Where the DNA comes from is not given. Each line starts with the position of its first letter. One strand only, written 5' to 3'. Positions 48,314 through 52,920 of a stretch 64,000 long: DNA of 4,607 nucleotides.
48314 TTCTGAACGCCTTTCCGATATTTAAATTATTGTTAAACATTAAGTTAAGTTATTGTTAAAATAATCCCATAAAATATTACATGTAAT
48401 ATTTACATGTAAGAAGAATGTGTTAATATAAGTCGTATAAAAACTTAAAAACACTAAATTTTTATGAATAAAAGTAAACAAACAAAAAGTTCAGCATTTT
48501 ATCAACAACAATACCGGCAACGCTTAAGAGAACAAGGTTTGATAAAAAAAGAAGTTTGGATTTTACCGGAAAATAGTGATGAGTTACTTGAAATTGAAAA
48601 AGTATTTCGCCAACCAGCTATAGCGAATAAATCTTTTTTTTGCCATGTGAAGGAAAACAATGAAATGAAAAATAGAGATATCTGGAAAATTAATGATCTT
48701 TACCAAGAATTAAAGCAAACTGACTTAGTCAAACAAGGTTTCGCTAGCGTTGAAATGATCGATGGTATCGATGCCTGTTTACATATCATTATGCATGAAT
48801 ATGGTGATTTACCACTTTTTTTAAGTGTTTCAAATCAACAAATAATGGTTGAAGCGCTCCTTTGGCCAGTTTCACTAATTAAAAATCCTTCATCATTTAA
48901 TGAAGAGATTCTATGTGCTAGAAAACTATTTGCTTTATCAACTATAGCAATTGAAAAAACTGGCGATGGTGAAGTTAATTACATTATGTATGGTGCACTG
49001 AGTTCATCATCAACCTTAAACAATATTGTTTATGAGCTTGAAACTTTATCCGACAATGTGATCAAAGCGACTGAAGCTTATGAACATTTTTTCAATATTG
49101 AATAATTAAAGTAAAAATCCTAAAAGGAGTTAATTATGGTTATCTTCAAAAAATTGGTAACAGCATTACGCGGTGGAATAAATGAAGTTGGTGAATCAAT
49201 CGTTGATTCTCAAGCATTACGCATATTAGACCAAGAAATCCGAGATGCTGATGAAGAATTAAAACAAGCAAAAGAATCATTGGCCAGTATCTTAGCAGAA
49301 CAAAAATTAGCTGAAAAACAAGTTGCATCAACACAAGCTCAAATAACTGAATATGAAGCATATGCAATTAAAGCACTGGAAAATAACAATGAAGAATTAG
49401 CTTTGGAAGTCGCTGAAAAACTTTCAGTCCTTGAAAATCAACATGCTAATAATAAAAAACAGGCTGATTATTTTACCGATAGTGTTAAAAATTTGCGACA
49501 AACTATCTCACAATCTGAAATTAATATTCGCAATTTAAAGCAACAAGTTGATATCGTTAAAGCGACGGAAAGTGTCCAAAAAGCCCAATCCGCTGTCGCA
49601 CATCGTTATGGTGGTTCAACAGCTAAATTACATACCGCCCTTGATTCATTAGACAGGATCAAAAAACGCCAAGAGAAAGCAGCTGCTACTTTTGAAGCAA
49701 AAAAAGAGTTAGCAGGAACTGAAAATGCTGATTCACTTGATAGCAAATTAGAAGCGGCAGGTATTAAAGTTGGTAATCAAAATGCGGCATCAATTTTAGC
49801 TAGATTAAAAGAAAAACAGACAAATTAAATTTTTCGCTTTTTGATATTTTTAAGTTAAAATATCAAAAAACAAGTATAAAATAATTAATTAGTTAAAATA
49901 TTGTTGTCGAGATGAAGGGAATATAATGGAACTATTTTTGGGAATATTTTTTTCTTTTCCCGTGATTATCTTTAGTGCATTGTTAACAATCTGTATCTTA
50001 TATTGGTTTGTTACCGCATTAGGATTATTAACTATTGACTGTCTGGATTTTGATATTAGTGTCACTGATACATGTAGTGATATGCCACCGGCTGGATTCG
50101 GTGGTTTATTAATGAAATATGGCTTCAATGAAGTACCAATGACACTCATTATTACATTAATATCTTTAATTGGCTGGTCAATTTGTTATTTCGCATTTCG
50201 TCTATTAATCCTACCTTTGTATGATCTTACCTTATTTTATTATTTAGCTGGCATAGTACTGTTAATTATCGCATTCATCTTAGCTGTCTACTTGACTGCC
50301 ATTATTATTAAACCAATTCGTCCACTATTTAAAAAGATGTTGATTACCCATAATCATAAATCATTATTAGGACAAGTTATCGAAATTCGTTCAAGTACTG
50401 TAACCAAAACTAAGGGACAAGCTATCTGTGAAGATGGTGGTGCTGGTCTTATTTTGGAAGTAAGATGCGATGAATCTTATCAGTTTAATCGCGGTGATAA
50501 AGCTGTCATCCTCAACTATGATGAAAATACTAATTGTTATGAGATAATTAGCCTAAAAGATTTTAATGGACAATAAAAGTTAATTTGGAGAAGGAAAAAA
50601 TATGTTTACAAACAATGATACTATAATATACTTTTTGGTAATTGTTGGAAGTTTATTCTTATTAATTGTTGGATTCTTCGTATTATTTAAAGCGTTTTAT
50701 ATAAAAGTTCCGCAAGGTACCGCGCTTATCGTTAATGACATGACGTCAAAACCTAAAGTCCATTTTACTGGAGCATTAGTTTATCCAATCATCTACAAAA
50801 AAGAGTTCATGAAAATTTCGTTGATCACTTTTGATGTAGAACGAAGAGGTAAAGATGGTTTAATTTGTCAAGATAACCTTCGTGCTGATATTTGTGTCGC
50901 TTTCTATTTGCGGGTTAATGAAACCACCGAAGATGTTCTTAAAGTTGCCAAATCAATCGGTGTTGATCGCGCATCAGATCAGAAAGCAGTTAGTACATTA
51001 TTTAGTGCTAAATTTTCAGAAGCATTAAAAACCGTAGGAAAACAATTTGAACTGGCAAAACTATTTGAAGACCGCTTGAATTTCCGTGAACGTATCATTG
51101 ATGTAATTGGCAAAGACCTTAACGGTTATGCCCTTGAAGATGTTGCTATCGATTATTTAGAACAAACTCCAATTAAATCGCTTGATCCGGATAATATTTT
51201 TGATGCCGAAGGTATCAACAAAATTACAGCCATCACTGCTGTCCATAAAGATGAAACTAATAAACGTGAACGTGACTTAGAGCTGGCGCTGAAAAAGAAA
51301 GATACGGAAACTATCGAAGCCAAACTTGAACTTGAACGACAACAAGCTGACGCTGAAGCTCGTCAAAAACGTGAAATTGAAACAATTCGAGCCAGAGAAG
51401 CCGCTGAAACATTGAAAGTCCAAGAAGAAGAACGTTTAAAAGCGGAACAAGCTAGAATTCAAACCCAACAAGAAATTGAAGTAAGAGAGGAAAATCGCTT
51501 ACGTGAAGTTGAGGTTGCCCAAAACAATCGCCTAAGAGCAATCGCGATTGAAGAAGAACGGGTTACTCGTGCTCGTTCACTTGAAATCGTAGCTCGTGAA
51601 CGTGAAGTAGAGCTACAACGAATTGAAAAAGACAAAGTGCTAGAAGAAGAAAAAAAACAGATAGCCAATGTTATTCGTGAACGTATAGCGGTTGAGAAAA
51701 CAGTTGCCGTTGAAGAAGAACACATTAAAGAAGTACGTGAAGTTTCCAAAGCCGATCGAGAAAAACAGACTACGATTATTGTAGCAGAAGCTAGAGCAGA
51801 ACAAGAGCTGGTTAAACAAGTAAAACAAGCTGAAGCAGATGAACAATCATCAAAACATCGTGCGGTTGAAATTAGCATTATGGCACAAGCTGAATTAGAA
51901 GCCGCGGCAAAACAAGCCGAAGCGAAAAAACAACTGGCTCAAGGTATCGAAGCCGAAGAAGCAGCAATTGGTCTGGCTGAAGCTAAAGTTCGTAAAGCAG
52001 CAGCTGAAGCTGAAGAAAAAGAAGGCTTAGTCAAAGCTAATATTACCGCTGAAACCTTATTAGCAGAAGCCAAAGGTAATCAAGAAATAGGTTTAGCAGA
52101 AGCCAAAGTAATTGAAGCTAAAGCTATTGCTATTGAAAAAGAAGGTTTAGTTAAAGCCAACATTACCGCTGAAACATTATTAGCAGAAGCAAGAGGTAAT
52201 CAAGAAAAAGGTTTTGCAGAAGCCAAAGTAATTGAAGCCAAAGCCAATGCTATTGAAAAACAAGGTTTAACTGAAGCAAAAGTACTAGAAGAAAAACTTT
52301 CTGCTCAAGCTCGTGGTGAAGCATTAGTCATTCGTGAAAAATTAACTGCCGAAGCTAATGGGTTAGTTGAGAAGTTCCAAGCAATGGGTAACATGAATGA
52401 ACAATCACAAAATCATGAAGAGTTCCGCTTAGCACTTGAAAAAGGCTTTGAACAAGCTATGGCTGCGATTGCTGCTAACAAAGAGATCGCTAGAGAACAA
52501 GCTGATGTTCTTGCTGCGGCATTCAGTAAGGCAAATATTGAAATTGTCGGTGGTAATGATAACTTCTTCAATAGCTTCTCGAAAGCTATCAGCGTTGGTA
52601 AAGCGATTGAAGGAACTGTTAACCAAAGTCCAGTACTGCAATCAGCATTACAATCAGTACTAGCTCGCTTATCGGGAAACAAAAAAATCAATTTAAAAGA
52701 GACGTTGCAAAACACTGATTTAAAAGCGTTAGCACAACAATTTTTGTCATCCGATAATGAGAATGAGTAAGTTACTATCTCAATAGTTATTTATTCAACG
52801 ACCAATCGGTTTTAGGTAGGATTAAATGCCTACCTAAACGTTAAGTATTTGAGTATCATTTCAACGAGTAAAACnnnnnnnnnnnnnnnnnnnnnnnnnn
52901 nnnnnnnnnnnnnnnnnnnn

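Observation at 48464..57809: Co-oriented cluster: YjfI-like protein, PspA/IM30 (ESCRT-III-like), NfeD membrane protein, SPFH/flotillin and a 1644-aa AAA+ ATPase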

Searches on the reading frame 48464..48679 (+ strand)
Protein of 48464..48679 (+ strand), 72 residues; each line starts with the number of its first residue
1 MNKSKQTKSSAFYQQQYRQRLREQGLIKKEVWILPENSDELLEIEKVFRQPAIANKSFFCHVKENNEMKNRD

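Call 71: search_protein_families(library=pfam, proteins=[window:48464-48679:+], max_evalue=10)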
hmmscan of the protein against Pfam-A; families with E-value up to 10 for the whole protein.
seq(72 aa): 1 family
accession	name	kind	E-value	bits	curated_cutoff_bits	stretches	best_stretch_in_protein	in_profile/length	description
PF11455.13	MazE-like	-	0.048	14.1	22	1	15-33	5-23/65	Antitoxin MazE-like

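Call 94: search_solved_structures(query=A6, max_evalue=10, show_alignments=3)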
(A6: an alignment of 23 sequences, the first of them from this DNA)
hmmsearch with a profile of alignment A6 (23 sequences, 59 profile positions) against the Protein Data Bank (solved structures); distinct sequences matched with E-value up to 10: 3.
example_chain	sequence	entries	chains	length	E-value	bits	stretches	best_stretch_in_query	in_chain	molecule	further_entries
7cay_A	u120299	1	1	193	0.32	14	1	10-37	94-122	ATP-dependent protease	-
6oit_G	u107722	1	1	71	0.83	12.6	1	21-43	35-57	Protein CHROMATIN REMODELING 35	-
5jxc_A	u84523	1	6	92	1.8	11.6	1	28-53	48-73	Ras/Rap GTPase-activating protein SynGAP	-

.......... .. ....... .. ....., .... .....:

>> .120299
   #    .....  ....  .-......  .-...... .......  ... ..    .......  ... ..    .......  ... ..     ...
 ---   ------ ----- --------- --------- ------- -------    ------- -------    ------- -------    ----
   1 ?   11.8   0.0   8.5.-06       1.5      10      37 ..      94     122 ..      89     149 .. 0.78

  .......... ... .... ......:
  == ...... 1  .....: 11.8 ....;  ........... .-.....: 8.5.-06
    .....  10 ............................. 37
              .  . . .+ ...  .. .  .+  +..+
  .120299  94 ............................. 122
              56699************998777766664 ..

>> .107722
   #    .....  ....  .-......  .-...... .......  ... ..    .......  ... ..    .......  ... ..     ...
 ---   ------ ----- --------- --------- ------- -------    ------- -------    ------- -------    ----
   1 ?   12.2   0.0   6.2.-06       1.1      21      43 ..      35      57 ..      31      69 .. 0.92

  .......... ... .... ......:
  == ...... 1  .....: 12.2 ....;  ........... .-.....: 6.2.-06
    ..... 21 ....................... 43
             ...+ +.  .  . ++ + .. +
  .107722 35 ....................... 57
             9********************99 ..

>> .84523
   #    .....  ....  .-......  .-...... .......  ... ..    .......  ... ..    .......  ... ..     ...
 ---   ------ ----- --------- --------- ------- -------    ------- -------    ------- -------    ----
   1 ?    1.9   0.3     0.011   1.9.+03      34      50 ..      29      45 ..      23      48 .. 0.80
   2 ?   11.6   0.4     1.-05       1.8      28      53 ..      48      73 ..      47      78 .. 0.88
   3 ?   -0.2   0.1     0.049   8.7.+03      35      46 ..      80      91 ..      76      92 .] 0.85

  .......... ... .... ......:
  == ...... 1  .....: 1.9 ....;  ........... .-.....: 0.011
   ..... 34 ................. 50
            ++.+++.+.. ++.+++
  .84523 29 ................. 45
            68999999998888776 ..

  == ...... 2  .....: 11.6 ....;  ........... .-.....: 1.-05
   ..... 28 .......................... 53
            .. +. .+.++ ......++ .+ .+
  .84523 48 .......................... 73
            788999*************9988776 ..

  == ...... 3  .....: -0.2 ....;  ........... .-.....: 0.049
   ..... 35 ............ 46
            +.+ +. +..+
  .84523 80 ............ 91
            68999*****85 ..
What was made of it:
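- On MazE-like / RHH-type DNA-binding module (BacA N-terminus): A PDB profile search found nothing (call 94).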

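Call 95: search_protein_families(library=pfam, alignment_id=A6, max_evalue=1)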
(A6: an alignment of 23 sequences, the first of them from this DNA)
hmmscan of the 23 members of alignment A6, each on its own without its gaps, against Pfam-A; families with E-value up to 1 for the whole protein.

A. member 1, seq(59 aa): 1 family
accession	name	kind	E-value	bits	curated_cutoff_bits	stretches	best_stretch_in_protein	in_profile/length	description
PF11455.13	MazE-like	-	0.034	14.6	22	1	10-28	5-23/65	Antitoxin MazE-like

B. families by the number of members that match (of 23 scanned): 7 families
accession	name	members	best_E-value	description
PF11455.13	MazE-like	15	0.00095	Antitoxin MazE-like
PF06821.19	Ser_hydrolase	3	0.049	Serine hydrolase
PF16572.11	HlyD_D4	1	0.087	Long alpha hairpin domain of cation efflux system protein, CusB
PF02426.22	MIase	1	0.11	Muconolactone delta-isomerase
PF13358.12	DDE_3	1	0.13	DDE superfamily endonuclease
PF12471.13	GTP_CH_N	1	0.16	GTP cyclohydrolase N terminal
PF24417.1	DUF7549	1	0.21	Family of unknown function (DUF7549)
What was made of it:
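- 48464..49105 (+): bacA ortholog. N-terminal ~50-aa basic module (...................) fused to a DUF2170/YjfI (CesT-like chaperone fold) domain. Calls 71 and 95: weak MazE-like hits on the N-terminal module in 15 of 23 orthologs.
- On MazE-like / RHH-type DNA-binding module (BacA N-terminus): Calls 71 and 95: 15 of 23 orthologous N-termini hit PF11455, best E 9.5e-4, all below the 22-bit cut-off.
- Weak MazE-like Pfam hits come from call 95.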

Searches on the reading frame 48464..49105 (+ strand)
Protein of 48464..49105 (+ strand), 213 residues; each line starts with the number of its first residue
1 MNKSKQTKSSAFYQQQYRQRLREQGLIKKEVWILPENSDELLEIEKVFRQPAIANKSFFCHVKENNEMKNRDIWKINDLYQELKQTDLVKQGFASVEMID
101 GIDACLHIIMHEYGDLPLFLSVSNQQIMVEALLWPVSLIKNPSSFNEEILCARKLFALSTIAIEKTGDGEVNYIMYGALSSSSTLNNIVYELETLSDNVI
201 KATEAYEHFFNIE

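Call 4: search_protein_families(library=pfam, proteins=[window:48464-49105:+], max_evalue=0.01)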
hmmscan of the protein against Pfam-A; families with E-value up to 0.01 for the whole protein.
window:48464-49105:+ (213 aa): 1 family
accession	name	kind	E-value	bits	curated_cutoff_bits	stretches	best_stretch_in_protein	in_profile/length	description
PF09938.14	DUF2170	-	4.3e-45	153.3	27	1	74-210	2-137/137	Uncharacterized protein conserved in bacteria (DUF2170)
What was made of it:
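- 48464..49105 (+): Call 4: DUF2170 at residues 74-210.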

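Call 5: search_protein_families(library=padloc, proteins=[window:48464-49105:+], max_evalue=0.01)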
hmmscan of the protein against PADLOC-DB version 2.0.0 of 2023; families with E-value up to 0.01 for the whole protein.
window:48464-49105:+ (213 aa): 0 families

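Call 6: search_protein_families(library=ncbifam, proteins=[window:48464-49105:+], max_evalue=0.01)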
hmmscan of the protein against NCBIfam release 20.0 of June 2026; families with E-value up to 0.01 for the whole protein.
window:48464-49105:+ (213 aa): 1 family
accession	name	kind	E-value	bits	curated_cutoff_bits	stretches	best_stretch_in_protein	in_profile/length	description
NF050185.1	BflmRegBacAPseudo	equivalog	7.2e-85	283.6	300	1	6-210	2-202/206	biofilm formation regulator BacA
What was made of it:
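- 48464..49105 (+): Call 6: NCBIfam 'biofilm formation regulator BacA' scores 283.6 bits, just below the 300-bit cut-off.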

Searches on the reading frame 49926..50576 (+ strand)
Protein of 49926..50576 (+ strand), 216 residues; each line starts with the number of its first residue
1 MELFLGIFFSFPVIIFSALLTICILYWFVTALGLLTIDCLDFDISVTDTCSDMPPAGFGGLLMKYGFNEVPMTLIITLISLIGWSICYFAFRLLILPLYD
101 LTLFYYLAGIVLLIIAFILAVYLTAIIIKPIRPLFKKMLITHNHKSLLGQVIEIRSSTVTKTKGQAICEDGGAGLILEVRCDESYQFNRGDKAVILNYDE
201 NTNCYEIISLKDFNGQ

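Call 4: search_protein_families(library=pfam, proteins=[window:49926-50576:+], max_evalue=0.01)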
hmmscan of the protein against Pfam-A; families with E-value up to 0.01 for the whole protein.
window:49926-50576:+ (216 aa): 0 families

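Call 5: search_protein_families(library=padloc, proteins=[window:49926-50576:+], max_evalue=0.01)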
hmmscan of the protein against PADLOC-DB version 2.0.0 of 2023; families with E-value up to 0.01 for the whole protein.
window:49926-50576:+ (216 aa): 0 families

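Call 6: search_protein_families(library=ncbifam, proteins=[window:49926-50576:+], max_evalue=0.01)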
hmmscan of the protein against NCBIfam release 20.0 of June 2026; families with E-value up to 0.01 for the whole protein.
window:49926-50576:+ (216 aa): 0 families

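Call 25: search_solved_structures(query=window:49926-50576:+, max_evalue=10)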
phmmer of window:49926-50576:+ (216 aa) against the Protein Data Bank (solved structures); distinct sequences matched with E-value up to 10: 1.
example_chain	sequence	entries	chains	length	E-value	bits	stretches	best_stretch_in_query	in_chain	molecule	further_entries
1f2g_A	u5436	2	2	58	1.6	11.7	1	181-206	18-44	FERREDOXIN II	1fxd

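Call 26: search_protein_families(library=pfam, proteins=[window:49926-50576:+], max_evalue=10)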
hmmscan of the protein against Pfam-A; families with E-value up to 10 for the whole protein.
window:49926-50576:+ (216 aa): 0 families
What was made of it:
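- On SPFH/flotillin (YqiK type): The Pfam Band_7 and Flotillin models do not detect it (calls 4, 26).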

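Call 44: search_protein_families(library=pfam, alignment_id=A2, max_evalue=0.01)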
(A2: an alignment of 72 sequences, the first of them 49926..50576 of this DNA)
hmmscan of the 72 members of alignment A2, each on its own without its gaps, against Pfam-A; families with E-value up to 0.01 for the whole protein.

A. member 1, window:49926-50576:+ (216 aa): 0 families

B. families by the number of members that match (of 72 scanned): 1 family
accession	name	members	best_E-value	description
PF05354.17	Phage_attach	1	0.0079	Phage Head-Tail Attachment protein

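Call 45: search_solved_structures(query=A2, max_evalue=10, show_alignments=2)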
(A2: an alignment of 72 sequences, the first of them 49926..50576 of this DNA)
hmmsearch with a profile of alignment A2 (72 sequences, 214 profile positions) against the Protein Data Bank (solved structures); distinct sequences matched with E-value up to 10: 4.
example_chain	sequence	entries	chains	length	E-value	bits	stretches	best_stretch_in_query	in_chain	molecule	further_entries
1p49_A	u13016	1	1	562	3.7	9.8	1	61-93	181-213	STERYL-SULFATASE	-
8eg3_A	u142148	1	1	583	3.8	9.8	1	61-93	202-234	Steryl-sulfatase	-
6e9n_A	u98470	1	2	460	5.8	9.2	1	72-131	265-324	D-galactonate transport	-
6e9o_B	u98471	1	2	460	6.8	9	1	72-131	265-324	D-galactonate transport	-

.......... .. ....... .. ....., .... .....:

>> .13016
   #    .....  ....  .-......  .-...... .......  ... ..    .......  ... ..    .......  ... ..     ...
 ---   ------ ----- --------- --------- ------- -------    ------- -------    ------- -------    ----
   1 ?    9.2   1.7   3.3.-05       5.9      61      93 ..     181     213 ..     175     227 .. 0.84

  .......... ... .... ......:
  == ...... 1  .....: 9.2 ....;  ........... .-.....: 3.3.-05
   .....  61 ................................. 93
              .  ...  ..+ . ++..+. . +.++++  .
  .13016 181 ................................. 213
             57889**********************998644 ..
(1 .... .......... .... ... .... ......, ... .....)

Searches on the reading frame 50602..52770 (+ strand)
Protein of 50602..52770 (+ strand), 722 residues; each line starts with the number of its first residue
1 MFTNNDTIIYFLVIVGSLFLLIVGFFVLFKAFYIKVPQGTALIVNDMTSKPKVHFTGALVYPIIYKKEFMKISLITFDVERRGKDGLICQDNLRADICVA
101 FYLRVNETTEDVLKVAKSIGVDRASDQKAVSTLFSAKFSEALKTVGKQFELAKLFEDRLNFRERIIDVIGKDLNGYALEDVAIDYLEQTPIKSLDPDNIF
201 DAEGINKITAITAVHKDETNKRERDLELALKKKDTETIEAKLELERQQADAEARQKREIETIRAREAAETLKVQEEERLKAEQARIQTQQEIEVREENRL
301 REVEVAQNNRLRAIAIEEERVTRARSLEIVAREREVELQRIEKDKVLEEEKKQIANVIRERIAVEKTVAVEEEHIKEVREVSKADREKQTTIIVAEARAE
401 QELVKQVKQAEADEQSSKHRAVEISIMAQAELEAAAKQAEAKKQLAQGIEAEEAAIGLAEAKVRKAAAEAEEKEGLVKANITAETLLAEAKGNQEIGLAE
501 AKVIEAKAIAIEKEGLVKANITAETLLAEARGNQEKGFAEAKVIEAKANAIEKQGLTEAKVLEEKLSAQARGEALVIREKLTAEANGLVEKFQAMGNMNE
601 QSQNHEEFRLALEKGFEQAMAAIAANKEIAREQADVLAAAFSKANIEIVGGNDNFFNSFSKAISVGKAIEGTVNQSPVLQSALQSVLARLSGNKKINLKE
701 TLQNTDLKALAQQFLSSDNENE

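Call 4: search_protein_families(library=pfam, proteins=[window:50602-52770:+], max_evalue=0.01)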
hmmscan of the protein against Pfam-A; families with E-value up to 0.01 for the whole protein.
window:50602-52770:+ (722 aa): 0 families

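Call 5: search_protein_families(library=padloc, proteins=[window:50602-52770:+], max_evalue=0.01)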
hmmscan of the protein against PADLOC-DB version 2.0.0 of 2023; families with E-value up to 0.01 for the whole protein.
window:50602-52770:+ (722 aa): 0 families

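Call 6: search_protein_families(library=ncbifam, proteins=[window:50602-52770:+], max_evalue=0.01)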
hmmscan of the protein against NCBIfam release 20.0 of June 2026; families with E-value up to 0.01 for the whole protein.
window:50602-52770:+ (722 aa): 0 families

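Call 24: search_solved_structures(query=window:50602-52770:+, max_evalue=1, show_alignments=1)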
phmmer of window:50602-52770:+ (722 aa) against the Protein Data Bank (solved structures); distinct sequences matched with E-value up to 1: 1.
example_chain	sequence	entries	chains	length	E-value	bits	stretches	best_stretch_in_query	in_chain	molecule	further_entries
5t2a_4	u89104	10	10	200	0.24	13.2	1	338-433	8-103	eS7 | 40S ribosomal protein S7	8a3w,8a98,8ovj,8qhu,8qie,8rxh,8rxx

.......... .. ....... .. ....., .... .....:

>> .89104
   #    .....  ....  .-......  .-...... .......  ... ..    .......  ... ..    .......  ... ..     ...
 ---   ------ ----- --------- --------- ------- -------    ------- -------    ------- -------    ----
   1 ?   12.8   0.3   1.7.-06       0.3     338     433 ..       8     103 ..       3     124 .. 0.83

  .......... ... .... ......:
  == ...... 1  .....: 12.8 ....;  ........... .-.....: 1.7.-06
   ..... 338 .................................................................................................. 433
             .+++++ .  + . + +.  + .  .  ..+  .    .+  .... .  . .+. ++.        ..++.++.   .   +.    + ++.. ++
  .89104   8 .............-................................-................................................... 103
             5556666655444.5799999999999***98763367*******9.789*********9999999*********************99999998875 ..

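Call 26: search_protein_families(library=pfam, proteins=[window:50602-52770:+], max_evalue=10)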
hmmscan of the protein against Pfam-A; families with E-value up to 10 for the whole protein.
window:50602-52770:+ (722 aa): 0 families
